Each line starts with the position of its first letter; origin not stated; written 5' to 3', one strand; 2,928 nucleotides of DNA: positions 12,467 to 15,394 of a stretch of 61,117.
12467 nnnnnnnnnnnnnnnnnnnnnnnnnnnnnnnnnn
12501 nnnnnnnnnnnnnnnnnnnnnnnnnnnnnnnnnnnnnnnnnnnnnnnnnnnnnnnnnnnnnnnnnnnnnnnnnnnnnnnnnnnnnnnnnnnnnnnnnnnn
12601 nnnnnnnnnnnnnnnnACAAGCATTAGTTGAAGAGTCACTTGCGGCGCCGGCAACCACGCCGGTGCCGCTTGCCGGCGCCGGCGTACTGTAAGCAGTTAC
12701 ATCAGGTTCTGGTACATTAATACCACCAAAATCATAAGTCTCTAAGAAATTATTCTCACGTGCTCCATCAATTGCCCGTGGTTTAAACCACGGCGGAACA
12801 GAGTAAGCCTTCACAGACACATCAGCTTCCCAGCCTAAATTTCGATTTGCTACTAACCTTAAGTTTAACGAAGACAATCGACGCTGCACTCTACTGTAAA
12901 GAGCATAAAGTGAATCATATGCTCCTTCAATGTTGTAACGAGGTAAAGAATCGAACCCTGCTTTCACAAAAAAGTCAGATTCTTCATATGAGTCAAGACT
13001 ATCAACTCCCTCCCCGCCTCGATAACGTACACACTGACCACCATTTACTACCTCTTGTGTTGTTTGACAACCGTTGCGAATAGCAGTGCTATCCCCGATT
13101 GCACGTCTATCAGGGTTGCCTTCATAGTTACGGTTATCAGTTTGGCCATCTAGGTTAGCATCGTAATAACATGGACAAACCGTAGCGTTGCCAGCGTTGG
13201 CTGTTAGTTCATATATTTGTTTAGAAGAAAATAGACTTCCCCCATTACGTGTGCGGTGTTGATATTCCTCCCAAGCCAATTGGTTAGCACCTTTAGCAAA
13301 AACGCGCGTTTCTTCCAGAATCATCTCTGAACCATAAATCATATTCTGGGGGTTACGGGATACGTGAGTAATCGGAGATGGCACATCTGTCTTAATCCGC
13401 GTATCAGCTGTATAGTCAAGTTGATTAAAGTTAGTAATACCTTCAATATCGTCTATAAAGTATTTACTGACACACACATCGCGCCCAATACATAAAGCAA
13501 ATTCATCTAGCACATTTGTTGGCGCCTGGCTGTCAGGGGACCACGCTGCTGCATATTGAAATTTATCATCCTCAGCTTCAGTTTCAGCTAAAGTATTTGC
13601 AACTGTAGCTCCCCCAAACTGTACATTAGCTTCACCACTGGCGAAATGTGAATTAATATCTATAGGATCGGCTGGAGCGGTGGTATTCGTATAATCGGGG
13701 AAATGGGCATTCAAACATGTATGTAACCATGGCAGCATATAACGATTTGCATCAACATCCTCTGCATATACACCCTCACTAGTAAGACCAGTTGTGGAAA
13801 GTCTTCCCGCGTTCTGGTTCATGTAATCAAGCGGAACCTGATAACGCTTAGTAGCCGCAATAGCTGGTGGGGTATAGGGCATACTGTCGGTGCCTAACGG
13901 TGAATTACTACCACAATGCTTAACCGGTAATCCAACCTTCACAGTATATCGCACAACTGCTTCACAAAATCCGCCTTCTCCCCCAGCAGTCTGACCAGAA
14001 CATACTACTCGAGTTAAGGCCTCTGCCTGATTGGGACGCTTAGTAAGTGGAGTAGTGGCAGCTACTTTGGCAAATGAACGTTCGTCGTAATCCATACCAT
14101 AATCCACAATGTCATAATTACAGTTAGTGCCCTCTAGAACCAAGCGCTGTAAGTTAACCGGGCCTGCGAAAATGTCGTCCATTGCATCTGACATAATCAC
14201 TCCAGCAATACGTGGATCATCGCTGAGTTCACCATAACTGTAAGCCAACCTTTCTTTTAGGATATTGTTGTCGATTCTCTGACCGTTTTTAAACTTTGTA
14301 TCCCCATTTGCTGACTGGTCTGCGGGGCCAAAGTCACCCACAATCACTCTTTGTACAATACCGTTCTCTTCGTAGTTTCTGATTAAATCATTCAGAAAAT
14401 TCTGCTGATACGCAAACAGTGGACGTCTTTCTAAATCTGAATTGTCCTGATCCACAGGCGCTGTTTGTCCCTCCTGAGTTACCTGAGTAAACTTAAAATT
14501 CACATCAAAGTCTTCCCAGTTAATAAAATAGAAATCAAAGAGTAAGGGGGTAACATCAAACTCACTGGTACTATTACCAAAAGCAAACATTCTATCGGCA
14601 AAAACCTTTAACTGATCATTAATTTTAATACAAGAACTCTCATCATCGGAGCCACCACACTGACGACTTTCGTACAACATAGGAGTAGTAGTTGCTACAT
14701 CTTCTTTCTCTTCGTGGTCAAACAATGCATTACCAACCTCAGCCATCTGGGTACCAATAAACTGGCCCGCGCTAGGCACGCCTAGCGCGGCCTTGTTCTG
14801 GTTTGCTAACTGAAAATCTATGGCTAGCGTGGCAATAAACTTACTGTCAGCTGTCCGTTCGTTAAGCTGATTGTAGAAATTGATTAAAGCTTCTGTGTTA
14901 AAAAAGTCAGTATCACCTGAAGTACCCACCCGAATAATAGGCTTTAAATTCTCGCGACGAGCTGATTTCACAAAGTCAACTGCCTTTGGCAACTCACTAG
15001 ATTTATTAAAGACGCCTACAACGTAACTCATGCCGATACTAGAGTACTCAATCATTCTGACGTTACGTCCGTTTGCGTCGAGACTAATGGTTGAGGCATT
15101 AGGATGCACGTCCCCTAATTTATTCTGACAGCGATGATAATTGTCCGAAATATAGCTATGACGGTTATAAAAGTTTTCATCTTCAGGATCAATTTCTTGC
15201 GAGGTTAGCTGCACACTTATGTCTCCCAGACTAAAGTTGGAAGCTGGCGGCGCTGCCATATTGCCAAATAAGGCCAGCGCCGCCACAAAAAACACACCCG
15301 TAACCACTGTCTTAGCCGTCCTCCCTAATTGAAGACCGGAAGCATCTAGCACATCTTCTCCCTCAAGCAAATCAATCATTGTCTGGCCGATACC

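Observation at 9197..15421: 2074-aa membrane-anchored protein combining four different glycan and peptidoglycan hydrolase-like modules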

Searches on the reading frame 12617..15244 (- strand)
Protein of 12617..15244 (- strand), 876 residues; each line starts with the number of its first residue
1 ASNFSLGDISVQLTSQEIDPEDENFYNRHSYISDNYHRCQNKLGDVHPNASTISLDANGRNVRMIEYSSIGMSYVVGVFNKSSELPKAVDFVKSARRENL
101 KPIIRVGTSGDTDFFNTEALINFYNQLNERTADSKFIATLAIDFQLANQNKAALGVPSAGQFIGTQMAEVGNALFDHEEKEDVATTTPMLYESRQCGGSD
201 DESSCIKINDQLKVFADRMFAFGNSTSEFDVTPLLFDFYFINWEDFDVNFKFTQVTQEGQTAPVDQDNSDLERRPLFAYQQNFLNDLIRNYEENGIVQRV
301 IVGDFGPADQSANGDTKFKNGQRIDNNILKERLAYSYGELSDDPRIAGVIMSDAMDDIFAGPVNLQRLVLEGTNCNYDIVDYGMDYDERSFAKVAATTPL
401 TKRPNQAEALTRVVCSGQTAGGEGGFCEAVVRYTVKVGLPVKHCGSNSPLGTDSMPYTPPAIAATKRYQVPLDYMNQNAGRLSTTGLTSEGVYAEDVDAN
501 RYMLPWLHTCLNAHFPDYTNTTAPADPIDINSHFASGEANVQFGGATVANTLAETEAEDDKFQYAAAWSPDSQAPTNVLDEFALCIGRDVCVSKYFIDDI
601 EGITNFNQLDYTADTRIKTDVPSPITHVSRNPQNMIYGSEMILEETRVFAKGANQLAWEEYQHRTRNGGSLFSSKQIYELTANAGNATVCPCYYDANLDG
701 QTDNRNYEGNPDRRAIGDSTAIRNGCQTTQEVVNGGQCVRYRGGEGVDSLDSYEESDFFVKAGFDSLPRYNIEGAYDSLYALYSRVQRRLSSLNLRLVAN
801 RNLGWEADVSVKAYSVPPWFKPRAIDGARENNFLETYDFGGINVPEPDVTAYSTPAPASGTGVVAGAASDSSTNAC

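Call 35: find_related_loci(query=A4, collection=genome_contigs, flank=10000)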
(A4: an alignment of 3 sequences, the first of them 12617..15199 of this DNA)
Query A4 (861 aa) in genome_contigs; peptide patterns used: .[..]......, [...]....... (x = any residue, [..] = any of these).
21 stretches matched a pattern; 1 encode a relative of the query (tblastn E <= 1e-3); 1 distinct loci.
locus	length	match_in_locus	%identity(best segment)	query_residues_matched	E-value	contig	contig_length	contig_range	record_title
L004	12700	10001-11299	35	19-477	1e-20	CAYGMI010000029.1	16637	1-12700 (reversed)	MAG TPA_asm: uncultured Candidatus Saccharibacteria bacterium isolate ERP116193_co2_98 genome assembly, contig: NODE_836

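Call 44: search_protein_representatives(alignment_id=A4)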
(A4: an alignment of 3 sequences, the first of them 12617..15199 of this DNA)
Query: 3 sequences, 859 profile positions. Proteins with E-value up to 0.001 (for the whole library): 65; up to 1e-10: 62; up to 1e-30: 33. The best 65 are listed.
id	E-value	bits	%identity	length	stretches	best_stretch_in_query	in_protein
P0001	0.0e+00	1422.8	-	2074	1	2-859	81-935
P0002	0.0e+00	1321.2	-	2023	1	1-859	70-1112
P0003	0.0e+00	1264.8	-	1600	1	1-853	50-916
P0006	1.2e-175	602.5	-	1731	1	6-858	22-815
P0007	5.1e-167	574.0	-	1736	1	2-859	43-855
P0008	3.4e-132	458.7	-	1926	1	5-826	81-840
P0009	1.9e-115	403.4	-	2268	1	4-813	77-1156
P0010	8.5e-110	384.6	-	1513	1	6-852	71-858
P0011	2.3e-107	376.6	-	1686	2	217-821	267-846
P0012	3.3e-104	366.1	-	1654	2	285-821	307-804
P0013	2.0e-96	340.4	-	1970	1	7-827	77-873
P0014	1.3e-92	327.8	-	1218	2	321-821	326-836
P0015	7.7e-87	308.7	-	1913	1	5-818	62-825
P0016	5.8e-84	299.2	-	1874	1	6-801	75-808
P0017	9.7e-71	255.4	-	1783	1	6-799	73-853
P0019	1.2e-45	172.4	-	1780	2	372-795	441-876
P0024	4.6e-41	157.3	-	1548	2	372-796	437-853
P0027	9.7e-40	152.9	-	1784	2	367-795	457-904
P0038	1.6e-28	115.8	-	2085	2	415-806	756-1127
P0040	5.5e-28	114.0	-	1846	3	369-663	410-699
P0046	6.6e-26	107.1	-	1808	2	290-793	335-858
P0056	4.5e-20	87.8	-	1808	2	373-795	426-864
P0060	5.3e-18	81.0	-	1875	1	371-791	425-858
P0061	6.9e-18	80.6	-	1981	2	423-793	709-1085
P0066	3.5e-05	38.5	-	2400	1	404-795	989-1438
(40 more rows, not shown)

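Call 57: predict_structure(alignment_id=A7)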
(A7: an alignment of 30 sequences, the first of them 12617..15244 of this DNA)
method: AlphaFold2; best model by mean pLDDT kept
length: 876 residues; sequences in the alignment: 30
mean_pLDDT: 69.2   pTM: 0.75
mean pLDDT of the five models: 69.2, 68.0, 66.8, 65.2, 63.0
residues with pLDDT >= 90: 80; 70-90: 438; 50-70: 158; < 50: 200
segments of 3 or more residues with pLDDT < 50: 1-27, 195-215, 217-228, 259-267, 314-317, 402-405, 418-421, 487-497, 518-546, 570-572, 683-686, 701-713, 820-826, 831-876
pLDDT, mean of each block of 10 residues (from residue 1): 29 34 47 81 88 69 87 93 94 89 93 94 93 89 87 82 85 71 85 52 42 47 44 79 80 52 49 81 78 80 85 49 70 87 88 83 75 70 72 81 58 68 73 87 87 82 72 72 65 51 85 57 45 38 47 63 54 63 77 79 65 68 78 85 85 89 82 74 56 66 46 59 80 86 64 73 80 83 75 78 82 71 46 39 28 29 26 30
secondary structure, 60 per line:
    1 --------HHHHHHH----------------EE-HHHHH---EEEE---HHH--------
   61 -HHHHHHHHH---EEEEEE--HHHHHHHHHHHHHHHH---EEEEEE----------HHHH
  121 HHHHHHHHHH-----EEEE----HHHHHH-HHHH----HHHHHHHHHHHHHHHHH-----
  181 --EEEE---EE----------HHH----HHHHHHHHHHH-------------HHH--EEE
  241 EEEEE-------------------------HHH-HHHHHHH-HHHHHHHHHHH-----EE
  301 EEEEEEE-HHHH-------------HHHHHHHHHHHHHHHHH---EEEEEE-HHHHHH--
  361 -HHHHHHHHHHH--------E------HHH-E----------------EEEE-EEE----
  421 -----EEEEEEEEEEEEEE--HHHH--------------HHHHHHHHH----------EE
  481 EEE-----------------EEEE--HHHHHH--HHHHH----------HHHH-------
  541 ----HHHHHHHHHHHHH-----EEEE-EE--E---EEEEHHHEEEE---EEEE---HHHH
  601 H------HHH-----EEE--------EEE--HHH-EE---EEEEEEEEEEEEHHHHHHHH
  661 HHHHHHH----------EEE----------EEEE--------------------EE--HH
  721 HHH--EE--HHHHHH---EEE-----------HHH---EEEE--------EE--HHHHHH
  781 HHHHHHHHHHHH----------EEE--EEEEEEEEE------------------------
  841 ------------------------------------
elements in order (helices of 4 or more, strands of 3 or more residues): H9-15 H35-39 E43-46 H62-70 E74-79 H82-97 E101-106 H117-130 E136-139 H144-149 H151-154 H159-175 E183-186 H209-219 E238-245 H275-281 H283-293 E299-307 H309-312 H326-342 E346-351 H353-358 H362-372 E409-412 E414-416 E426-439 H442-445 H460-468 E479-483 E501-504 H507-512 H515-519 H530-533 H545-557 E563-566 E576-579 E583-586 E590-593 H597-601 E616-618 E627-629 E641-652 H653-667 E678-680 E691-694 H719-723 H730-735 E739-741 E759-762 H775-792 E803-805 E808-816
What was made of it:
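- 14132..15154 (-): aa ~90-430: N-terminal (beta/alpha)8 barrel with a clan GH-A fold. It appears catalytically degenerate in this clade: TLAIDF replaces GPNEP and VGDFGP replaces TEFG. AF2 model with pLDDT mostly 80-94 in this stretch (call 57).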

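Call 61: fold_search(model_id=the predicted structure, library=pdb)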
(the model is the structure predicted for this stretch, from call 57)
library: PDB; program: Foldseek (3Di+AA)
matches with E <= 10: 1045; with E <= 0.001: 4
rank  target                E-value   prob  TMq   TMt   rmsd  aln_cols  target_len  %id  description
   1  3wh9_A                2.1e-04  1.00  0.19  0.42   8.4       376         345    9  The ligand-free structure of ManBK from Aspergillus niger BK01 (released 2014-10-08)
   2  6tn6                  5.2e-04  1.00  0.22  0.38  10.8       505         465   10  X-ray structure of the endo-beta-1,4-mannanase from Thermotoga petrophila (released 2020-04-29)
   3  1cec                  8.8e-04  1.00  0.19  0.43  10.2       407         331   13  A COMMON PROTEIN FOLD AND SIMILAR ACTIVE SITE IN TWO DISTINCT FAMILIES OF BETA-GLYCANASES (released 1996-01-29)
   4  1wky                  8.8e-04  0.95  0.16  0.28  16.6       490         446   10  Crystal structure of alkaline mannanase from Bacillus sp. strain JAMB-602: catalytic domain and its Carbohydrate Binding (released 2005-06-15)
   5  4oou_B                1.5e-03  1.00  0.20  0.41   9.3       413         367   11  Crystal structure of beta-1,4-D-mannanase from Cryptopygus antarcticus (released 2014-08-06)
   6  4oou_A                1.7e-03  0.99  0.20  0.40   9.0       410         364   11  Crystal structure of beta-1,4-D-mannanase from Cryptopygus antarcticus (released 2014-08-06)
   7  3ziz                  1.8e-03  1.00  0.20  0.45   8.0       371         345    9  Crystal structure of Podospora anserina GH5 beta-(1,4)-mannanase (released 2013-04-17)
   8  2whj                  1.9e-03  1.00  0.12  0.29   9.2       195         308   10  Understanding how diverse mannanases recognise heterogeneous substrates (released 2009-05-26)
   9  2c0h                  2.3e-03  1.00  0.20  0.42   8.5       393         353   10  X-ray structure of beta-mannanase from blue mussel Mytilus edulis (released 2006-02-22)
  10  3wfl                  2.6e-03  1.00  0.19  0.41   8.0       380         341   10  Crtstal structure of glycoside hydrolase family 5 beta-mannanase from Talaromyces trachyspermus (released 2014-07-23)
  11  5y6t                  2.7e-03  0.97  0.19  0.38  10.7       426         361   12  Crystal structure of endo-1,4-beta-mannanase from Eisenia fetida (released 2018-06-27)
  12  5scl_A                3.2e-03  0.99  0.18  0.33   8.8       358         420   10  Structure of liver pyruvate kinase in complex with anthraquinone derivative 1 (released 2022-03-16)
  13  9gnc_A                3.5e-03  0.99  0.19  0.46   9.9       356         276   11  KvPepIY122A mutant in complex with F420, F420-dependent oxidoreductase (released 2025-06-11)
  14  4ooz_A                4.1e-03  0.99  0.21  0.43   8.2       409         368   10  Crystal structure of beta-1,4-D-mannanase from Cryptopygus antarcticus in complex with mannopentaose (released 2014-08-06)
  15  9y4v_B                4.3e-03  0.99  0.22  0.40   7.8       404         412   12  Crystal structure of a GH5_18 from Microbacterium oxydans DSM 20578 (released 2025-12-17)
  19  6uax_B                5.9e-03  1.00  0.18  0.50   7.4       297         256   11  Crystal structure of a GH128 (subgroup II) endo-beta-1,3-glucanase from Sorangium cellulosum (ScGH128_II) (released 2020-05-20)
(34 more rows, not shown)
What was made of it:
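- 14132..15154 (-): Foldseek top hits are GH5 mannanases, CelC and GH128 (call 61).
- On Clan GH-A glycoside hydrolases: Met for the N-terminal barrel: Foldseek hits GH5 3wh9 at E 2e-4, 1cec, and GH128 6uax, with TM-scores normalised to target length of 0.4-0.5 (calls 57, 61).
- Closest known: Clan GH-A glycoside hydrolases. Same: Fold matches to GH5 and GH128 (call 61).
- GH-A: the N-terminal barrel model has a GH-A fold (calls 57, 61).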

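Call 62: search_protein_families(library=pfam, proteins=[P0027, P0056, P0007, P0061, P0024], max_evalue=0.01)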
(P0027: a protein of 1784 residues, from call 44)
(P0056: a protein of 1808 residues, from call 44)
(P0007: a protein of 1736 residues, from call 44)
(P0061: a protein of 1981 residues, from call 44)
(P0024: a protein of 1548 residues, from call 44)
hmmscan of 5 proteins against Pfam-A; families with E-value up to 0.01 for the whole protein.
P0027 (1784 aa): 1 family
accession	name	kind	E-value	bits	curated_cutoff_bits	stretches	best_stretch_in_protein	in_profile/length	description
PF02557.22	VanY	-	2.6e-17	63.3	25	1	1164-1290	3-131/132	D-alanyl-D-alanine carboxypeptidase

P0056 (1808 aa): 2 families
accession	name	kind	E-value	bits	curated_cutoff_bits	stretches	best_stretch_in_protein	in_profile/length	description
PF01551.29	Peptidase_M23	-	1.2e-30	106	28.7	1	1427-1526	2-96/96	Peptidase family M23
PF09992.14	NAGPA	-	1.9e-09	38.4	25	1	1253-1336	62-147/169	Phosphodiester glycosidase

P0007 (1736 aa): 0 families

P0061 (1981 aa): 3 families
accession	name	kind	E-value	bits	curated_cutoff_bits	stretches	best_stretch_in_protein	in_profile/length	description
PF13472.12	Lipase_GDSL_2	-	9.2e-07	30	32.9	1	499-653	2-171/178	GDSL-like Lipase/Acylhydrolase family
PF01551.29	Peptidase_M23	-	2.2e-06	28.2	28.7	1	1349-1439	12-96/96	Peptidase family M23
PF01510.30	Amidase_2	-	7e-06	26.8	26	1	1810-1926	4-120/131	N-acetylmuramoyl-L-alanine amidase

P0024 (1548 aa): 0 families

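Call 63: search_protein_families(library=pfam, proteins=[P0038, P0046, P0040, P0060, P0019], max_evalue=0.01)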
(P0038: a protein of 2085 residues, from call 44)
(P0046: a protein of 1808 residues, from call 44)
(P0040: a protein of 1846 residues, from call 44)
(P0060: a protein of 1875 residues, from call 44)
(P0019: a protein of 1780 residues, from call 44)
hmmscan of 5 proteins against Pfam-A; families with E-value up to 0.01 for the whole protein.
P0038 (2085 aa): 1 family
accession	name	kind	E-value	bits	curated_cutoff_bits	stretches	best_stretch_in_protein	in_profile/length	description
PF01551.29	Peptidase_M23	-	0.0071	17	28.7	0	1408-1501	17-96/96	Peptidase family M23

P0046 (1808 aa): 2 families
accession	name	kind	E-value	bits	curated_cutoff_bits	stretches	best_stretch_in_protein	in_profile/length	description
PF13539.11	Peptidase_M15_4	-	1.4e-12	48.4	25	1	1484-1545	6-69/70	D-alanyl-D-alanine carboxypeptidase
PF01551.29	Peptidase_M23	-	0.0014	19.3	28.7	1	1160-1249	13-95/96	Peptidase family M23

P0040 (1846 aa): 0 families

P0060 (1875 aa): 1 family
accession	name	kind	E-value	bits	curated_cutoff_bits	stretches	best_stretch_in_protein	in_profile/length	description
PF09992.14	NAGPA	-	6.3e-06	26.9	25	1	1110-1288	1-147/169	Phosphodiester glycosidase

P0019 (1780 aa): 1 family
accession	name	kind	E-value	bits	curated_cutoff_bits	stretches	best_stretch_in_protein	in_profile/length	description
PF09992.14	NAGPA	-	7.7e-07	29.9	25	1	1416-1528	59-147/169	Phosphodiester glycosidase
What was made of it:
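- M23, VanY, Amidase_2 and lytic-transglycosylase-like modules are classic growth and division hydrolases (calls 62, 63).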
